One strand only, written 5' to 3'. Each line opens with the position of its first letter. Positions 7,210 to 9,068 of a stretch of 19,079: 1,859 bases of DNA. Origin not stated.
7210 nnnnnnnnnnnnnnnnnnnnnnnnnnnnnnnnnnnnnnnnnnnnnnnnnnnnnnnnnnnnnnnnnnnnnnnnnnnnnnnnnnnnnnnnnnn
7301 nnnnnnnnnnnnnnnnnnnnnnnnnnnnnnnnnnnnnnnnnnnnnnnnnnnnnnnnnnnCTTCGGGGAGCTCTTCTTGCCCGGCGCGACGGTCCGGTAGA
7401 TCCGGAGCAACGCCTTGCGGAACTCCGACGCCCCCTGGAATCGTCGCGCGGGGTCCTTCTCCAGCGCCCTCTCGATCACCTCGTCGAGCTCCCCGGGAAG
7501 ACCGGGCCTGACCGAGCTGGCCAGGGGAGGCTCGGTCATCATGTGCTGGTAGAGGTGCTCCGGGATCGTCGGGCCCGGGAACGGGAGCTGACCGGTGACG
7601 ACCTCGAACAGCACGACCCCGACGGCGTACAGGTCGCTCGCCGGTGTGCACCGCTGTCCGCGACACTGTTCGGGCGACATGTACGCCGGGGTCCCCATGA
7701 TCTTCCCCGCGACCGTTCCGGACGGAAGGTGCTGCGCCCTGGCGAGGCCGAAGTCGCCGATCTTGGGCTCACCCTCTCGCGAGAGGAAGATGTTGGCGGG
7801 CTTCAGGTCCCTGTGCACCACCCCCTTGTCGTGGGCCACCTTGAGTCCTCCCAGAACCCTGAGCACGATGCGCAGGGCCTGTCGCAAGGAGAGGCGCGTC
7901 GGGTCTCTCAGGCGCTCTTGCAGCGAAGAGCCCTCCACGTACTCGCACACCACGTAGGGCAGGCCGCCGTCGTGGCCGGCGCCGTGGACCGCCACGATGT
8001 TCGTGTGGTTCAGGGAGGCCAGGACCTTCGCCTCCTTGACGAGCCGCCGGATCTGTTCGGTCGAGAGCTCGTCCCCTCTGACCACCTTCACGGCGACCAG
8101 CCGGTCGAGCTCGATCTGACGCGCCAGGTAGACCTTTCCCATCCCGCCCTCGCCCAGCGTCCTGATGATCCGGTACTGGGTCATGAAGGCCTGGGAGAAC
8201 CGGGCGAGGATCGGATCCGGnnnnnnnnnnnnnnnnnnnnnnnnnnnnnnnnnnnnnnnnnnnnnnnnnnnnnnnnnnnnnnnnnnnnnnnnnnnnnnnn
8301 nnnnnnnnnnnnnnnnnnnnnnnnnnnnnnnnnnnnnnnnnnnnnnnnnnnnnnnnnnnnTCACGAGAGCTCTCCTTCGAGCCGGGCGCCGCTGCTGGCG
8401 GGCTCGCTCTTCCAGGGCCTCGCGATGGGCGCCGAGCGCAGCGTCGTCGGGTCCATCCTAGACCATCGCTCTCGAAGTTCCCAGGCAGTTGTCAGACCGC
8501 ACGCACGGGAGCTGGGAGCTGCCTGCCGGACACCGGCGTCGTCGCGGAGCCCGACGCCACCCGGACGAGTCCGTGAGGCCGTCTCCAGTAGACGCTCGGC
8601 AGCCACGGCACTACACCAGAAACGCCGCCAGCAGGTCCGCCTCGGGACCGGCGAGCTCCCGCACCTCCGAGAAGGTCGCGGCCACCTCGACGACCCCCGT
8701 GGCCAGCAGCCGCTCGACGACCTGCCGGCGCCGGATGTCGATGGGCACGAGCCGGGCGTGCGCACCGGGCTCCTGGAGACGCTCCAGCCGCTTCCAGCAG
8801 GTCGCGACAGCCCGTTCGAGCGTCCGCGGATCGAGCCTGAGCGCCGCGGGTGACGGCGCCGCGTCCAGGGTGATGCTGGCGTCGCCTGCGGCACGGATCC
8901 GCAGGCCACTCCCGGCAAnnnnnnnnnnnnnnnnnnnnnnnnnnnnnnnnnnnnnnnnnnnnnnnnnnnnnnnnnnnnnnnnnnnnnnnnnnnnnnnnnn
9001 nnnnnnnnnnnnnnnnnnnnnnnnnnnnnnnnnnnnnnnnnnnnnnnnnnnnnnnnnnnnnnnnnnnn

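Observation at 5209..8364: Unusual kinase architecture: C4 zinc ribbon + two apparently active Ser/Thr kinase domains + ~10-TM C-terminal domain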

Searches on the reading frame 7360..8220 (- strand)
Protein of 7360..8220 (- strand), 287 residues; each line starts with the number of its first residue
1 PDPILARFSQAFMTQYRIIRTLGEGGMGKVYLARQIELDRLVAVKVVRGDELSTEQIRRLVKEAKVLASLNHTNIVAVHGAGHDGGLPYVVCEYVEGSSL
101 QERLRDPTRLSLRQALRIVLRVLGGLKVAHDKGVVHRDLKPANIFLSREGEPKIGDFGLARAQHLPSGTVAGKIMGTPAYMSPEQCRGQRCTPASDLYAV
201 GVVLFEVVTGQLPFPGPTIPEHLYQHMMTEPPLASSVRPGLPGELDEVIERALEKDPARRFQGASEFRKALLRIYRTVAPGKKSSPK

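Call 17: search_solved_structures(query=window:7360-8220:-, show_alignments=2, max_evalue=1e-20)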
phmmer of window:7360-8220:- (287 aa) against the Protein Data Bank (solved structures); distinct sequences matched with E-value up to 1e-20: 788 (the best 60 are shown).
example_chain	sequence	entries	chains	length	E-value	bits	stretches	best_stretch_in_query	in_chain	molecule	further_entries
3orm_A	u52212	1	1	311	2.9e-55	191.1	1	14-280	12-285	Serine/threonine protein kinase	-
1mru_A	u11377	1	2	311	3.8e-55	190.7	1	14-280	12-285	Probable serine/threonine-protein kinase pknB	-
5u94_A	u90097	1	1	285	6.8e-55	189.9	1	14-275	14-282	Serine/threonine-protein kinase PknB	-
6b2p_A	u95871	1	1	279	7.8e-55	189.7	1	14-275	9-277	Serine/threonine-protein kinase PknB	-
1o6y_A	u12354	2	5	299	9.2e-55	189.5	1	14-275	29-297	SERINE/THREONINE-PROTEIN KINASE PKNB | Probable serine/threonine-protein kinase pknB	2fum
3f61_A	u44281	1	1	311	3.3e-54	187.7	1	14-280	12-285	Serine/threonine-protein kinase pknB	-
3ori_A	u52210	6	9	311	4.8e-54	187.1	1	14-280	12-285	Serine/threonine protein kinase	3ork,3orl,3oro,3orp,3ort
3f69_A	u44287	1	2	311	4.9e-54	187.1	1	14-280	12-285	Serine/threonine-protein kinase pknB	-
6i2p_A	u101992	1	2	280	7.3e-54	186.5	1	14-275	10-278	Serine/threonine-protein kinase PknB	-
9ruk_A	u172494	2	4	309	6.2e-52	180.2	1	8-267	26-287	Serine/threonine-protein kinase StkP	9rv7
9ru3_A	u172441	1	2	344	1e-51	179.5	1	8-267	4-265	Serine/threonine-protein kinase StkP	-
9ruj_A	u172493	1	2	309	4.2e-51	177.5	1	8-267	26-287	Serine/threonine-protein kinase StkP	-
9tmq_A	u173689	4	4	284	1.3e-49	172.6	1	12-274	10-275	Serine/threonine-protein kinase PknA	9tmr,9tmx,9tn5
4ow8_A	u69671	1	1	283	1.4e-49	172.5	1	12-274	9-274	Serine/threonine-protein kinase PknA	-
6b2q_A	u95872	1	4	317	1.4e-49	172.5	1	12-276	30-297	Serine/threonine-protein kinase PknA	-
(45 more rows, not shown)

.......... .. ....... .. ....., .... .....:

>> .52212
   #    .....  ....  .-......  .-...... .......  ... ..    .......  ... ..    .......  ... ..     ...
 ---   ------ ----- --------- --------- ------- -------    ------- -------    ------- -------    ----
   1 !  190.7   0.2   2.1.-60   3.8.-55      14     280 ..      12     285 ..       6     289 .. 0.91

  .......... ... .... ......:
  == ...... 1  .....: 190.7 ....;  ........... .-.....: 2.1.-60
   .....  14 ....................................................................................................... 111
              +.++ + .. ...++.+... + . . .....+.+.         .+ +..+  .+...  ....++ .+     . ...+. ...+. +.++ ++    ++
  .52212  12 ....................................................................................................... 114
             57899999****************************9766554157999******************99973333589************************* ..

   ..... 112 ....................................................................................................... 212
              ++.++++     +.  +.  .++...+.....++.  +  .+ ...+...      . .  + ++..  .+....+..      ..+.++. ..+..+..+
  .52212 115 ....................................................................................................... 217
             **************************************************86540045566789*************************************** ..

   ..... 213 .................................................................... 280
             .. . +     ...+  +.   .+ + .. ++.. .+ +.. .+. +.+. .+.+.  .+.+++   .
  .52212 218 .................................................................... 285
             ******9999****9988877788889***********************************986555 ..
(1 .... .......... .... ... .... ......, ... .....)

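Call 69: search_protein_families(library=padloc, proteins=[window:7360-8220:-], max_evalue=1e-20)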
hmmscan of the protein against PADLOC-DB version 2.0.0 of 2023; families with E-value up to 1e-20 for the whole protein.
window:7360-8220:- (287 aa): 30 families (the best 25 are shown)
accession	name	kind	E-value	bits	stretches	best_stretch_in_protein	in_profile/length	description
PDLC04061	PD-T4-6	-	7.2e-94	314.1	1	14-277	16-286/510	-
PDLC04042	PD-T4-6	-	1.1e-89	298.9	1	12-276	7-274/292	-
PDLC04053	PD-T4-6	-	4.4e-87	290.4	1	11-280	6-277/311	-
PDLC04060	PD-T4-6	-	1.1e-81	273.2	1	12-275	6-270/486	-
PDLC04138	mad6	-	1.3e-79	266.8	1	10-280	47-319/659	mads_6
PDLC04043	PD-T4-6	-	8e-77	257.2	1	14-275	15-278/452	-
PDLC04054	PD-T4-6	-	2.2e-74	249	1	15-282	11-281/347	-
PDLC04052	PD-T4-6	-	6.7e-74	247.9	1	10-276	5-278/496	-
PDLC04047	PD-T4-6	-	1e-73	246.2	1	9-274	5-272/327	-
PDLC04057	PD-T4-6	-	8.3e-73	243.9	1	13-272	7-268/443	-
PDLC04039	PD-T4-6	-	4.8e-68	228.2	1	13-271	13-272/458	-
PDLC04040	PD-T4-6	-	2.1e-67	226.1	1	22-280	2-271/547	-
PDLC04041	PD-T4-6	-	9.1e-67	224.2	1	10-272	24-291/443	-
PDLC04048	PD-T4-6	-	4.2e-66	221.7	1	11-271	7-269/354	-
PDLC01088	C3a189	-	1.6e-50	170.5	1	20-260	3-248/840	kinase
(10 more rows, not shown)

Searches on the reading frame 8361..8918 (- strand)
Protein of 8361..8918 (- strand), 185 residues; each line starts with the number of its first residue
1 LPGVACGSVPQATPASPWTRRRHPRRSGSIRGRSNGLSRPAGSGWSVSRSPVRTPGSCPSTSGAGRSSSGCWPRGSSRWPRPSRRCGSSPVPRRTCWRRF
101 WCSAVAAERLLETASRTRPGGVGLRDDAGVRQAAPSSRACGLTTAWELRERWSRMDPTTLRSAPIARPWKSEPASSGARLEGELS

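Call 49: search_protein_families(library=pfam, proteins=[window:8361-8918:-], max_evalue=1)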
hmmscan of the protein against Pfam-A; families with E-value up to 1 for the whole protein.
window:8361-8918:- (185 aa): 0 families
